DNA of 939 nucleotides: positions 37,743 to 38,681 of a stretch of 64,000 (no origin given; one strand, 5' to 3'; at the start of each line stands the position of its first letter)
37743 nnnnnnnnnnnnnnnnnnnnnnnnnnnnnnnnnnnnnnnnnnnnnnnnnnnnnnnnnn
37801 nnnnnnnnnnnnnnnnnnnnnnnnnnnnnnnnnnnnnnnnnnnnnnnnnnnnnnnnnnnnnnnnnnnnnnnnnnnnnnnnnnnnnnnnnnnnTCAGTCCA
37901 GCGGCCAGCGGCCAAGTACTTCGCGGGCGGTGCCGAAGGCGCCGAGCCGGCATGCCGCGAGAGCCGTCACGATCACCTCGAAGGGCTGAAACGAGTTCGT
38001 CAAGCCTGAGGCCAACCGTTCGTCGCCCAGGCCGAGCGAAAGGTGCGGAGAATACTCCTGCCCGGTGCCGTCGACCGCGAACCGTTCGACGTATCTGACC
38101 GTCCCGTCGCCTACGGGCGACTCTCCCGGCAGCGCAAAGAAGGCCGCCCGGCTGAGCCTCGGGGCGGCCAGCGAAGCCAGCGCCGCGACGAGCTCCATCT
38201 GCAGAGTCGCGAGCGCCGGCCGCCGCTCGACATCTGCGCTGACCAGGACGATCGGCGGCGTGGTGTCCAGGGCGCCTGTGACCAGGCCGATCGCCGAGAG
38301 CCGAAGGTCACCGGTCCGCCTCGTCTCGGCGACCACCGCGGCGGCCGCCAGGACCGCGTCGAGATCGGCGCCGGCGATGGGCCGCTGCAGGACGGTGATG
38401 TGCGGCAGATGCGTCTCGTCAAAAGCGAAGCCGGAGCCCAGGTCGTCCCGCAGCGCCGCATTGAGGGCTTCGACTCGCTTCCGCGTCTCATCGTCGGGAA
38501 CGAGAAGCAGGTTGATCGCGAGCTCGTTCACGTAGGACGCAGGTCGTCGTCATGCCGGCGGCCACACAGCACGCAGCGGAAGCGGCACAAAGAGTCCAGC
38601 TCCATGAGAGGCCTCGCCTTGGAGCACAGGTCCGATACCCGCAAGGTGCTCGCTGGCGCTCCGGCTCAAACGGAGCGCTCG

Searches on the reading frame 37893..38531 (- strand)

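Call 39: search_protein_families(library=pfam, proteins=[window:37893-38531:-], max_evalue=0.00001)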
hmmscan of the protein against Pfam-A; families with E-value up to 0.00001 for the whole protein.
window:37893-38531:- (212 aa): 0 families

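Call 60: search_protein_families(library=pfam, proteins=[window:37893-38531:-], max_evalue=0.01)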
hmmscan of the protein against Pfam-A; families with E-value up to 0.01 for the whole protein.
window:37893-38531:- (212 aa): 1 family
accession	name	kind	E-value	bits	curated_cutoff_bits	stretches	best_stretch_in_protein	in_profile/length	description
PF13563.12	2_5_RNA_ligase2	-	3.4e-05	24.3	27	1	12-191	1-143/152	2'-5' RNA ligase superfamily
